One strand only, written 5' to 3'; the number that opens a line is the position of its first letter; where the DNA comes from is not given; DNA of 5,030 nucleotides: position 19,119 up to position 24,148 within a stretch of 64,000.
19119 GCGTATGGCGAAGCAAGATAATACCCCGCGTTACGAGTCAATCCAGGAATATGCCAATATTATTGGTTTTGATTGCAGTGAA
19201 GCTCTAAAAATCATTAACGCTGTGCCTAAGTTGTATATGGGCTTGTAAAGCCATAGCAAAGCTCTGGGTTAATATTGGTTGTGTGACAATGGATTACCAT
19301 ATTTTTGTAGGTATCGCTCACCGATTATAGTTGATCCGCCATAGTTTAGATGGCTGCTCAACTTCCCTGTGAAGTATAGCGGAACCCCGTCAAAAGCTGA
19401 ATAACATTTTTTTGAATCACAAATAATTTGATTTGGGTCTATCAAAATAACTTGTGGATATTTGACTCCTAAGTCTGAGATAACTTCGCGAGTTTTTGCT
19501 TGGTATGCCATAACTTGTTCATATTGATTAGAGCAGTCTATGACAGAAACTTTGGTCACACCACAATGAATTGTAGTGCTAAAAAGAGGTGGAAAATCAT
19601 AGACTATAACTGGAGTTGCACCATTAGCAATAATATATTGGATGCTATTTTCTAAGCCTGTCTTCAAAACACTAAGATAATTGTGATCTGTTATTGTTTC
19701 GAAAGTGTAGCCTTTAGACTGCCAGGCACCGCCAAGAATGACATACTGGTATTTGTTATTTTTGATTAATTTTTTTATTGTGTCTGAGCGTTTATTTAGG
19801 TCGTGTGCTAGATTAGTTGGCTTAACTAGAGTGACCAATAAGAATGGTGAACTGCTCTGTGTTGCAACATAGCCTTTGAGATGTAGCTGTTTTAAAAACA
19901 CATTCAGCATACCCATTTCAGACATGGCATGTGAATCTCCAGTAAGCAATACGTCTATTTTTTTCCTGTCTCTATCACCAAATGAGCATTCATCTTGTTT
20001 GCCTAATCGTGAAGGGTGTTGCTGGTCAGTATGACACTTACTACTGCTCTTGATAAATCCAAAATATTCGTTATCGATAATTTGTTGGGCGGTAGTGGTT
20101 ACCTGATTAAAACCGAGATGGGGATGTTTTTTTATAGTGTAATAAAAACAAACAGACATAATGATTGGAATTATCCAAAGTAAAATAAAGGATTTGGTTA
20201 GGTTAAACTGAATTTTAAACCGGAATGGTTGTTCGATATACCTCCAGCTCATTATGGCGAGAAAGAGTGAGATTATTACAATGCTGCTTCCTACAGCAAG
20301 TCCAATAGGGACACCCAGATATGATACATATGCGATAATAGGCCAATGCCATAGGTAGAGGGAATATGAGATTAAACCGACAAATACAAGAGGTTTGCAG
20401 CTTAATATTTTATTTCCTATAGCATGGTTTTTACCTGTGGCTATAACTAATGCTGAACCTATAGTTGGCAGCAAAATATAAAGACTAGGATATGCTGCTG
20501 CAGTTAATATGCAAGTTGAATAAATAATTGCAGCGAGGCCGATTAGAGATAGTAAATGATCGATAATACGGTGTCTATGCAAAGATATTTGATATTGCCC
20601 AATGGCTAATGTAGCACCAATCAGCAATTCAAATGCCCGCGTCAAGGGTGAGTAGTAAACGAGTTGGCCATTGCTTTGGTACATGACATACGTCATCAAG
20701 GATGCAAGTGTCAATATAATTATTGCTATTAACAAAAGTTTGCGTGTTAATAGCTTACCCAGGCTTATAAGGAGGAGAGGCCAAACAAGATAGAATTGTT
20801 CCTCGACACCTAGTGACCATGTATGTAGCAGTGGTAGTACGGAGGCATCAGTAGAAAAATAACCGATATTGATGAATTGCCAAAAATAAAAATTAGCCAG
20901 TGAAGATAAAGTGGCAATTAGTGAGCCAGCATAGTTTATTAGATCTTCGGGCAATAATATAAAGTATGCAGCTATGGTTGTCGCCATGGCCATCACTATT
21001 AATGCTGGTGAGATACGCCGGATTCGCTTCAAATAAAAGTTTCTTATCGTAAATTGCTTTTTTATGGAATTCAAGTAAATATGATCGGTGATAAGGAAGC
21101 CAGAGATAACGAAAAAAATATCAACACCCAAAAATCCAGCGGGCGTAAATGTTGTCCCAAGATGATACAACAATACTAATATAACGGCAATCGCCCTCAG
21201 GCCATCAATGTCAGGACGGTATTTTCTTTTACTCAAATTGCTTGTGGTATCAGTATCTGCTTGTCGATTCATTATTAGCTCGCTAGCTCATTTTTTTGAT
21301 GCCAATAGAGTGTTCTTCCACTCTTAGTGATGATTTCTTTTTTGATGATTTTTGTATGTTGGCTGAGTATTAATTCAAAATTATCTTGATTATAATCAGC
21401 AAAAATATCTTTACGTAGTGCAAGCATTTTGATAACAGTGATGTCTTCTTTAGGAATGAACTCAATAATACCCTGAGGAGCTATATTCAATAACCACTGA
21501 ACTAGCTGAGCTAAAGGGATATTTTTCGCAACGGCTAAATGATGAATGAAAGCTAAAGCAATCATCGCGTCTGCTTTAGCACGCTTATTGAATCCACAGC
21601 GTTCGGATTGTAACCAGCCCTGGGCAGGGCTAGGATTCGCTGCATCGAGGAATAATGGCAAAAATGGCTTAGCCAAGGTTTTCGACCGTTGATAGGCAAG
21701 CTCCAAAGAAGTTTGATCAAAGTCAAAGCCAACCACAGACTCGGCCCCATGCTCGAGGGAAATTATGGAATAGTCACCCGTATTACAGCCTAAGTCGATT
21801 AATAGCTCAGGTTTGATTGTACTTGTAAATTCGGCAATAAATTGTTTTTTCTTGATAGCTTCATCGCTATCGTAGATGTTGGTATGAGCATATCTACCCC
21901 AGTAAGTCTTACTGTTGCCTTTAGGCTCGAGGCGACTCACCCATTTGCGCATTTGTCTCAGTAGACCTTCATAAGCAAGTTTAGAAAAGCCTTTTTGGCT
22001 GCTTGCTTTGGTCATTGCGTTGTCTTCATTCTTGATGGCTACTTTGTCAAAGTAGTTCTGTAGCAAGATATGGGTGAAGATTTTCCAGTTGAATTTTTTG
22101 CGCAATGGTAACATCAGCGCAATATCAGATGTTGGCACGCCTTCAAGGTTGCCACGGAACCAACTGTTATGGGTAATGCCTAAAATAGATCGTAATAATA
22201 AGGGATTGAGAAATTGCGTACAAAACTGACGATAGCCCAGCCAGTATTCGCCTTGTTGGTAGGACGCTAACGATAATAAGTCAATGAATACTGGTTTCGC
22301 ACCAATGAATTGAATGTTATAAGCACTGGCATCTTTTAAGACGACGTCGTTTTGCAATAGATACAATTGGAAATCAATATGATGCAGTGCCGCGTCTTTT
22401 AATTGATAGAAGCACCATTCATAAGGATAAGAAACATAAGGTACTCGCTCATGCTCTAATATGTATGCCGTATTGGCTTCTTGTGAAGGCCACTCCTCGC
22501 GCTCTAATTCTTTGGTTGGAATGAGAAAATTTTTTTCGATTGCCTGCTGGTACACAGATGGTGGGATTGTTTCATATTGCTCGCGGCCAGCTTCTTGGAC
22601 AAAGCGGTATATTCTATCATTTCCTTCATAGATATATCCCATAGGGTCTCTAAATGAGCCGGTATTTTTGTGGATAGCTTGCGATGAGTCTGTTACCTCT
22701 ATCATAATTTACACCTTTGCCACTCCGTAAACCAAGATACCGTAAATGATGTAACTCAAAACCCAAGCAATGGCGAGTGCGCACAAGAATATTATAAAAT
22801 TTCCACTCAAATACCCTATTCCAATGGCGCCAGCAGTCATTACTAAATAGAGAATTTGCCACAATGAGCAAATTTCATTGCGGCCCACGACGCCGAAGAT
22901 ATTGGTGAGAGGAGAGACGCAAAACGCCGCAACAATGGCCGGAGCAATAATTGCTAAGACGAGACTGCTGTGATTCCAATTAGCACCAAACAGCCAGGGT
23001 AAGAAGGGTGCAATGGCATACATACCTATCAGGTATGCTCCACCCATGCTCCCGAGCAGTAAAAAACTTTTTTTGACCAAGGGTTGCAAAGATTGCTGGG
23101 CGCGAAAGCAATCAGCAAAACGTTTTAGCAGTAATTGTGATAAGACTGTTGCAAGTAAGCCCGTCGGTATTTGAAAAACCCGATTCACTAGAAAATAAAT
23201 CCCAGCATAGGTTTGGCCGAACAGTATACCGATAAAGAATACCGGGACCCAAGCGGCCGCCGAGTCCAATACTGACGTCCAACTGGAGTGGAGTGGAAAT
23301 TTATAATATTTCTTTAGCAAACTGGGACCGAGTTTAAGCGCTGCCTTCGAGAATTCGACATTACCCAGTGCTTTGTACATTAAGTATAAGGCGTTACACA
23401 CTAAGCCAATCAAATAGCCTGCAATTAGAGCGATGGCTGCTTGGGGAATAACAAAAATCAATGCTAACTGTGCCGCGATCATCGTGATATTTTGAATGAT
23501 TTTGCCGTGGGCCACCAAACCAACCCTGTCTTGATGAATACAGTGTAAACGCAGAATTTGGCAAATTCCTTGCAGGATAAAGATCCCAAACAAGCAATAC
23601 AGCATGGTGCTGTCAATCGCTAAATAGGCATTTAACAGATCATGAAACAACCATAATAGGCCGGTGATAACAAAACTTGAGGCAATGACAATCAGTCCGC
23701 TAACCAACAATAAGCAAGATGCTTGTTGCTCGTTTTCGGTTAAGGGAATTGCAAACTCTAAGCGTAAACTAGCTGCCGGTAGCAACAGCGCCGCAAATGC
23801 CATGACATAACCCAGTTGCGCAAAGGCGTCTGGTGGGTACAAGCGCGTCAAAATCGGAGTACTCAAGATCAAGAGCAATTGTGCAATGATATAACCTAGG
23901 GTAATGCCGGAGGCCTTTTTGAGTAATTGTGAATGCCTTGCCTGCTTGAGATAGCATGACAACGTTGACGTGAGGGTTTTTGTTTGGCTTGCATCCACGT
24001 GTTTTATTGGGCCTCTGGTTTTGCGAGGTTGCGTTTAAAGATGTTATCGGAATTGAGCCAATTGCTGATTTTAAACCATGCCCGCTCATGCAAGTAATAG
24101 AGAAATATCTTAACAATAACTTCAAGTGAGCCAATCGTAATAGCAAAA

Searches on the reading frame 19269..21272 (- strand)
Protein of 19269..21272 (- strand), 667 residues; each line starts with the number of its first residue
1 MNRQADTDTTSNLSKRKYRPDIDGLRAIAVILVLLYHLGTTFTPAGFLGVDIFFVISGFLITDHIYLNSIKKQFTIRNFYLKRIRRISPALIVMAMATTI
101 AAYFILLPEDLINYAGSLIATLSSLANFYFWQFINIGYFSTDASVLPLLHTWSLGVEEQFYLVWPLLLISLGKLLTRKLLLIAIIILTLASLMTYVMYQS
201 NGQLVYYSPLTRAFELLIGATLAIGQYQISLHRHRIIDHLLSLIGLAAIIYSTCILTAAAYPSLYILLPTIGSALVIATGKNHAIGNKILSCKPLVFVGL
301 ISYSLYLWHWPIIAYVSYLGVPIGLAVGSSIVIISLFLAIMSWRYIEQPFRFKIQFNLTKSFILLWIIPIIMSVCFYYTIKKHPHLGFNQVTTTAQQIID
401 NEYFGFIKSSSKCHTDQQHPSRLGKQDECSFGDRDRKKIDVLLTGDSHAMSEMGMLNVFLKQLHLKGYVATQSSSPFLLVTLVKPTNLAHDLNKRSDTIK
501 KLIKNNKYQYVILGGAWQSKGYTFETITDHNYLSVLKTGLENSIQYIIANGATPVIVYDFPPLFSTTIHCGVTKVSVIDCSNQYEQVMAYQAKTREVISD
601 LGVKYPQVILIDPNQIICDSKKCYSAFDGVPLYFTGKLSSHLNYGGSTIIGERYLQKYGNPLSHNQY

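Call 4: search_protein_families(library=pfam, proteins=[window:19269-21272:-])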
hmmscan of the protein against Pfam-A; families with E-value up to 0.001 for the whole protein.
window:19269-21272:- (667 aa): 2 families
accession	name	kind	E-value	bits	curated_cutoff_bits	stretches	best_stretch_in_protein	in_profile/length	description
PF01757.29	Acyl_transf_3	-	7.9e-31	107.8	31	1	21-340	3-317/326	Acyltransferase domain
PF19040.6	SGNH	-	2.4e-30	106.5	27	1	412-655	1-247/248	SGNH domain (fused to AT3 domains)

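Call 5: search_protein_families(library=ncbifam, proteins=[window:19269-21272:-])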
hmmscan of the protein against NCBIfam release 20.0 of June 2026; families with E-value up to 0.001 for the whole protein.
window:19269-21272:- (667 aa): 1 family
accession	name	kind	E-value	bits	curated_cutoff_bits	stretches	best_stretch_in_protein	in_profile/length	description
NF058601.1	ActlTfSucTMsmeg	equivalog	1.2e-47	162.8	1275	1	8-355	21-385/723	acetyltransferase SucT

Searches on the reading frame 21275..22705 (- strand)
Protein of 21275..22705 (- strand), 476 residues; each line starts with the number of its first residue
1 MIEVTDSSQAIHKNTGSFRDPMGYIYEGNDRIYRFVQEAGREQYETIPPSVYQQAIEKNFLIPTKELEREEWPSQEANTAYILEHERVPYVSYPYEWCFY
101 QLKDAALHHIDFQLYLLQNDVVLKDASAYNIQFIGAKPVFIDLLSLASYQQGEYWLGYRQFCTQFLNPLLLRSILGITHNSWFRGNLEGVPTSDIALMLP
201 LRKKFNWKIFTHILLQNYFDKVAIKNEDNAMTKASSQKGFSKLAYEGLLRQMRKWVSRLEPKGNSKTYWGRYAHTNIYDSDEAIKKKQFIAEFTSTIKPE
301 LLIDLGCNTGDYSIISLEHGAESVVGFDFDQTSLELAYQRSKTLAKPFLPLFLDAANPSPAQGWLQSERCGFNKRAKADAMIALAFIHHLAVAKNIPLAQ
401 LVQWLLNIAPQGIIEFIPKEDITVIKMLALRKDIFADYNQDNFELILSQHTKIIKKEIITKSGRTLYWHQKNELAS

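Call 4: search_protein_families(library=pfam, proteins=[window:21275-22705:-])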
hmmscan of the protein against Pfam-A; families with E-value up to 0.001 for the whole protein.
window:21275-22705:- (476 aa): 2 families
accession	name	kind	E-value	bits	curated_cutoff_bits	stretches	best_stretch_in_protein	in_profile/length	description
PF08242.18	Methyltransf_12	-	0.00017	22.7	30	1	303-399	1-79/98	Methyltransferase domain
PF13649.12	Methyltransf_25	-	0.00094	20.3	27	0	303-343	2-43/97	Methyltransferase domain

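Call 5: search_protein_families(library=ncbifam, proteins=[window:21275-22705:-])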
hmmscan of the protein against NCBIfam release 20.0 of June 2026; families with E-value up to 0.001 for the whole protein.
window:21275-22705:- (476 aa): 4 families
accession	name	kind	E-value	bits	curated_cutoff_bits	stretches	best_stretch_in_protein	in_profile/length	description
NF049952.1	23rRNACMtaseTlyA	equivalog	1.1e-06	28.3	250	1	274-337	53-116/236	23S rRNA (cytidine-2'-O)-methyltransferase TlyA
TIGR04290.1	meth_Rta_06860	hypoth_equivalog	6e-05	22.6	300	1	283-339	34-90/226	TIGR04290 family methyltransferase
TIGR00478.1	tly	subfamily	0.00044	19.6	185.8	1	278-336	55-113/228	TlyA family rRNA (cytidine-2'-O)-methyltransferase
NF001244.0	PRK00216.1-5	equivalog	0.00062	19.1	216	0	288-343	39-95/236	bifunctional demethylmenaquinone methyltransferase/2-methoxy-6-polyprenyl-1,4-benzoquinol methylase UbiE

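Call 20: search_protein_families(library=pfam, proteins=[window:21275-22705:-], max_evalue=5)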
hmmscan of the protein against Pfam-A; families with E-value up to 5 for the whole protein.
window:21275-22705:- (476 aa): 12 families
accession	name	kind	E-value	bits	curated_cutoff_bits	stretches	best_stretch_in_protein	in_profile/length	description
PF08242.18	Methyltransf_12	-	0.00017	22.7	30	1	303-399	1-79/98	Methyltransferase domain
PF13649.12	Methyltransf_25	-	0.00094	20.3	27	1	303-343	2-43/97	Methyltransferase domain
PF13489.12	Methyltransf_23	-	0.0029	17.8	27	1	295-416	19-116/164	Methyltransferase domain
PF13847.12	Methyltransf_31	-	0.0032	17.6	27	1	302-343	7-50/145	Methyltransferase domain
PF06325.19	PrmA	-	0.0049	16.8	22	1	300-338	163-201/296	Ribosomal protein L11 methyltransferase (PrmA)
PF01728.25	FtsJ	-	0.0095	16.3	24.1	1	283-334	6-58/181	FtsJ-like methyltransferase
PF22340.1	TubZ_C_3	-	0.01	16.3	27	1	413-446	14-48/88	Tubulin-like protein TubZ, C-terminal domain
PF11020.14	DUF2610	-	0.024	15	21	1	363-409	36-79/81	Domain of unknown function (DUF2610)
PF08241.18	Methyltransf_11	-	0.047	14.8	21.2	1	304-346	2-43/95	Methyltransferase domain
PF01209.24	Ubie_methyltran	-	0.098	12.4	20.1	1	287-345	36-96/233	ubiE/COQ5 methyltransferase family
PF08003.17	Methyltransf_9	-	0.1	12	23.8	1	286-331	103-148/315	Protein of unknown function (DUF1698)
PF24672.1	DUF7654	-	0.11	12.6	27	1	257-282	56-81/145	Domain of unknown function (DUF7654)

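Call 56: search_solved_structures(query=window:21275-22705:-, max_evalue=1)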
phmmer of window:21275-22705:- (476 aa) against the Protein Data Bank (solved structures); distinct sequences matched with E-value up to 1: 24.
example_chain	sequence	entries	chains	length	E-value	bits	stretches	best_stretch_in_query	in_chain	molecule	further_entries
9vkf_A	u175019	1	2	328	0.0013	20.6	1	277-337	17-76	Protein arginine N-methyltransferase 1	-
1g6q_1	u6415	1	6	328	0.0018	20.1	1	277-337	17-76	HNRNP ARGININE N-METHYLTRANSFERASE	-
3g5l_A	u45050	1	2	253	0.0096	17.7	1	297-340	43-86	Putative S-adenosylmethionine dependent methyltransferase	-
2fyt_A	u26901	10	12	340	0.023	16.4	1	267-331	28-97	Protein arginine N-methyltransferase 3 | PRMT3 protein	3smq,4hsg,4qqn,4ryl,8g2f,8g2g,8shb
7d8u_A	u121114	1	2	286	0.03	16.1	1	274-463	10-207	GTP--RNA guanylyltransferase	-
8dur_A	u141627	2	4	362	0.035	15.8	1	252-330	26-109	Protein arginine N-methyltransferase 1 (PRMT1) | PUA domain-containing protein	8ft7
5je3_A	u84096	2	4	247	0.038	15.7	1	294-361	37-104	Methyl transferase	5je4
5jdz_A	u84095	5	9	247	0.039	15.7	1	294-361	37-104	Methyl transferase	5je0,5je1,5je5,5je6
5jdy_A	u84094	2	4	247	0.039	15.7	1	294-361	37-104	Methyl transferase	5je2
10dq_I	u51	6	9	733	0.062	15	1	54-112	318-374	Inner kinetochore subunit CTF3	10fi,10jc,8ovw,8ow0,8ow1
6oua_I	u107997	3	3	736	0.062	15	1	54-112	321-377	Inner kinetochore subunit CTF3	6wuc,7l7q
6nuw_H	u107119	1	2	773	0.067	14.9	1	54-112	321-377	Inner kinetochore subunit CTF3,Inner kinetochore subunit CTF3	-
1f3l_A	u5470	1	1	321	0.089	14.5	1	267-331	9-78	PROTEIN ARGININE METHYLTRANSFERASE PRMT3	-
9ohl_C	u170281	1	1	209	0.096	14.4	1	297-339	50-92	rRNA N(6)-adenosine-methyltransferase METTL5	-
6h2u_A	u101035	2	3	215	0.1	14.3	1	297-339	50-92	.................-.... protein 5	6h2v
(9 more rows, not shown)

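Call 59: find_homologous_proteins(query=window:21275-22705:-, max_evalue=1e-10)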
Query window:21275-22705:- (476 aa): 6394 proteins with E <= 1e-10 among 8000 candidates; the best 120 are listed.
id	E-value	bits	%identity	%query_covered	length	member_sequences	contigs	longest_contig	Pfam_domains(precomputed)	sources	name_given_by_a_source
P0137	2.6e-267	905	100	83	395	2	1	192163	-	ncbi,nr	ncbi:MAG: nodulation protein NoeA [Legionellales bacterium]|nr:nodulation protein NoeA [Legionellale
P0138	1.9e-217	740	67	97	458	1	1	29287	PF08242.19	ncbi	-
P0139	4.4e-208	710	63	97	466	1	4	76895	PF08242.19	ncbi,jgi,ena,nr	ncbi:MAG TPA: class I SAM-dependent methyltransferase [Gammaproteobacteria bacterium]|nr:class I SAM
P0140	5.9e-207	706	63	95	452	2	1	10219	-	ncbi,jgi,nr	ncbi:MAG: hypothetical protein ACD_46C00726G0004 [uncultured bacterium]|nr:MAG: hypothetical protein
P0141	1.2e-205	702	63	97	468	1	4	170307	-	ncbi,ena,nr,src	ncbi:MAG: hypothetical protein A3F11_02890 [Gammaproteobacteria bacterium RIFCSPHIGHO2_12_FULL_37_14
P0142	1.6e-203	695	61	96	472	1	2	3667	-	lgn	-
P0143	1.7e-201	688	62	98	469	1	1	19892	-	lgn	-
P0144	2.3e-200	684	60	97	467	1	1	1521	-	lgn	-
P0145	3.4e-194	664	59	96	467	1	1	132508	-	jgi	jgi:ribosomal protein L11 methylase PrmA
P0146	1.0e-193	662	60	98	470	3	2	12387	-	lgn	-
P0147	1.3e-186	639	59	96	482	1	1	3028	PF08242.19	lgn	-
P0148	2.7e-186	638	57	97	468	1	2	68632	-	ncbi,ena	-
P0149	9.8e-185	633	56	97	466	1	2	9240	-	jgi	jgi:ribosomal protein L11 methylase PrmA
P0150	1.2e-184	632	58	97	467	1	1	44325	-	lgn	-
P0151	1.4e-182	626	56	97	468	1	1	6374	-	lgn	-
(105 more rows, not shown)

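Call 71: predict_structure(alignment_id=A2)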
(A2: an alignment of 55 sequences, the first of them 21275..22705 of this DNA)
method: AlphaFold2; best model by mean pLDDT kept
length: 476 residues; sequences in the alignment: 55
mean_pLDDT: 88.2   pTM: 0.90
mean pLDDT of the five models: 88.2, 87.7, 87.5, 86.9, 84.8
residues with pLDDT >= 90: 299; 70-90: 141; 50-70: 16; < 50: 20
segments of 3 or more residues with pLDDT < 50: 1-8, 265-267, 271-276
pLDDT, mean of each block of 10 residues (from residue 1): 47 81 88 93 93 96 95 87 94 94 98 95 89 96 89 81 94 91 74 92 92 89 86 75 91 96 60 52 93 98 92 96 95 91 96 88 82 93 92 90 96 95 85 79 97 96 94 66
secondary structure, 60 per line:
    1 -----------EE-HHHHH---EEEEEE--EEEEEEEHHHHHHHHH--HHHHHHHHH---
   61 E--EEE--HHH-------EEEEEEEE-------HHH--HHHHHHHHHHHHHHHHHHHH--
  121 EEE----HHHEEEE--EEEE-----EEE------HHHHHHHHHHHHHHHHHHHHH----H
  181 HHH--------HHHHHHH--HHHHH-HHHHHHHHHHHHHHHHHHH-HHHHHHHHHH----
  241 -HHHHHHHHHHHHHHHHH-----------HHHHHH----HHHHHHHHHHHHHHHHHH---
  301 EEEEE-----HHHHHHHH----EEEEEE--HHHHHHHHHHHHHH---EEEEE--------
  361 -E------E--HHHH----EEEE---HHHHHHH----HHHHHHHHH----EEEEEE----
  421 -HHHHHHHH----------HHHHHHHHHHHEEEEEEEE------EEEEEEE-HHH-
elements in order: H15-19 E23-28 E31-37 H38-46 H49-57 E64-66 E79-86 H99-118 E121-123 E131-134 E137-140 E146-148 H155-175 H180-183 H192-198 H201-205 H207-225 H227-236 H242-258 H270-275 H280-297 E301-305 H311-318 E323-328 H331-344 E348-352 H372-375 E380-383 H387-393 H398-406 E411-416 H422-429 H440-450 E451-458 E465-471

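Call 74: fold_search(model_id=the predicted structure, library=pdb)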
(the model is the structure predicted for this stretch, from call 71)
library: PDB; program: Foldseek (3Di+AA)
matches with E <= 10: 1988; with E <= 0.001: 1050
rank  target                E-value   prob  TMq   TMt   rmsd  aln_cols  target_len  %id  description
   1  1ve3_A                1.1e-08  1.00  0.31  0.63   6.1       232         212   16  Crystal structure of PH0226 protein from Pyrococcus horikoshii OT3 (released 2005-05-24)
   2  4qdk_A                1.3e-08  1.00  0.31  0.60   5.1       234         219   20  Crystal structure of magnesium protoporphyrin IX methyltransferase (ChlM) from Synechocystis PCC 6803 with bound SAH (released 2014-08-06)
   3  4qdk_B                1.9e-08  1.00  0.30  0.59   5.6       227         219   18  Crystal structure of magnesium protoporphyrin IX methyltransferase (ChlM) from Synechocystis PCC 6803 with bound SAH (released 2014-08-06)
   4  8rye_B                4.5e-08  1.00  0.31  0.58   4.9       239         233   13  AzeJ in complex with MTA and AZE from Pseudomonas aeruginosa (P2(1)2(1)2) (released 2025-01-01)
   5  4f85                  4.8e-08  1.00  0.29  0.52   7.7       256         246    9  Structure analysis of Geranyl diphosphate methyltransferase (released 2012-10-31)
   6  5zw3_B                5.7e-08  1.00  0.26  0.57  13.5       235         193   14  Crystal Structure of TrmR from B. subtilis (released 2018-07-11)
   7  4m72_A                6.4e-08  1.00  0.29  0.40  19.0       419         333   10  Mutant structure of methyltransferase from Streptomyces hygroscopicus (released 2014-06-25)
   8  4kib_B                6.8e-08  1.00  0.28  0.39  18.9       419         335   10  Crystal structure of methyltransferase from Streptomyces hygroscopicus complexed with S-adenosyl-L-homocysteine and me (released 2014-05-07)
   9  8ryf_A                7.2e-08  1.00  0.31  0.58   5.0       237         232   14  AzeJ in complex with MTA and AZE from Pseudomonas aeruginosa (P4(2)22) (released 2025-01-01)
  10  8rpr                  8.1e-08  1.00  0.27  0.36  15.4       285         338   13  Crystal Structure of SgvM methyltransferase in complex with alpha-ketoleucine and Zn2+ ion (released 2024-07-24)
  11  4f84                  8.6e-08  1.00  0.28  0.50   8.0       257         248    9  Structure analysis of Geranyl diphosphate methyltransferase in complex with SAM (released 2012-10-31)
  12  4qdj                  1.0e-07  1.00  0.30  0.62   4.4       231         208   19  Crystal structure of magnesium protoporphyrin IX methyltransferase (ChlM) from Synechocystis PCC 6803 with bound SAM (released 2014-08-06)
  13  4m6x_A                1.0e-07  1.00  0.28  0.39  19.4       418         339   10  Mutant structure of methyltransferase from Streptomyces hygroscopicus complexed with S-adenosyl-L-homocysteine and met (released 2014-06-25)
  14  4m73_B                1.0e-07  1.00  0.28  0.38  19.3       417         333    9  Mutant structure of methyltransferase from Streptomyces hygroscopicus (released 2014-06-25)
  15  4m6y_B                1.2e-07  1.00  0.31  0.42  18.7       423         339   10  Mutant structure of methyltransferase from Streptomyces hygroscopicus complexed with S-adenosyl-L-homocysteine and met (released 2014-06-25)
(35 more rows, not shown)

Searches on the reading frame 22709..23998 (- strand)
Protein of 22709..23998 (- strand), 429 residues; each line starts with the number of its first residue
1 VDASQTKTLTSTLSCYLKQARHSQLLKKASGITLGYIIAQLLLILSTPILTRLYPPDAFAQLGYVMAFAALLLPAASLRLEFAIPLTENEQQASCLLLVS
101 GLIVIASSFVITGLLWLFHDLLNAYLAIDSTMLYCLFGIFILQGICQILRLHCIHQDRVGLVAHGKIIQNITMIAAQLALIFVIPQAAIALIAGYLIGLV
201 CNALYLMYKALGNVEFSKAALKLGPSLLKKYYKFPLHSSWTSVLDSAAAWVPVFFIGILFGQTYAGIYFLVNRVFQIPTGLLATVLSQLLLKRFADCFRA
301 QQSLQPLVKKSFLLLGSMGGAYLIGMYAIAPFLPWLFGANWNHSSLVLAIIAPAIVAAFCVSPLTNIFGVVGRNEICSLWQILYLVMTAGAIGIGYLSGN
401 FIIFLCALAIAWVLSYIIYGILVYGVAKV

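Call 4: search_protein_families(library=pfam, proteins=[window:22709-23998:-])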
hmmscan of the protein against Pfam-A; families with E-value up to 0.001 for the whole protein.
window:22709-23998:- (429 aa): 2 families
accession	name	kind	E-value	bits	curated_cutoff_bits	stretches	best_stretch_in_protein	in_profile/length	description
PF13440.11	Polysacc_synt_3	-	3.8e-10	39.9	23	1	49-344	1-291/293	Polysaccharide biosynthesis protein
PF01943.22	Polysacc_synt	-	2.6e-08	34.1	28.2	1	25-287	1-263/274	Polysaccharide biosynthesis protein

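Call 5: search_protein_families(library=ncbifam, proteins=[window:22709-23998:-])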
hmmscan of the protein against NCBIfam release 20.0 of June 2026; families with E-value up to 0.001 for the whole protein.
window:22709-23998:- (429 aa): 2 families
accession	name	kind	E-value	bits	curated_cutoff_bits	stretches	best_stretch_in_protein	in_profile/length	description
NF007773.0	PRK10459.1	equivalog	6.4e-07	28.7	273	1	161-424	143-404/492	MOP flippase family protein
NF047674.1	TeichurnBiosyTuaB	equivalog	6.2e-06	25.5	580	1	34-423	17-403/469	teichuronic acid biosynthesis protein TuaB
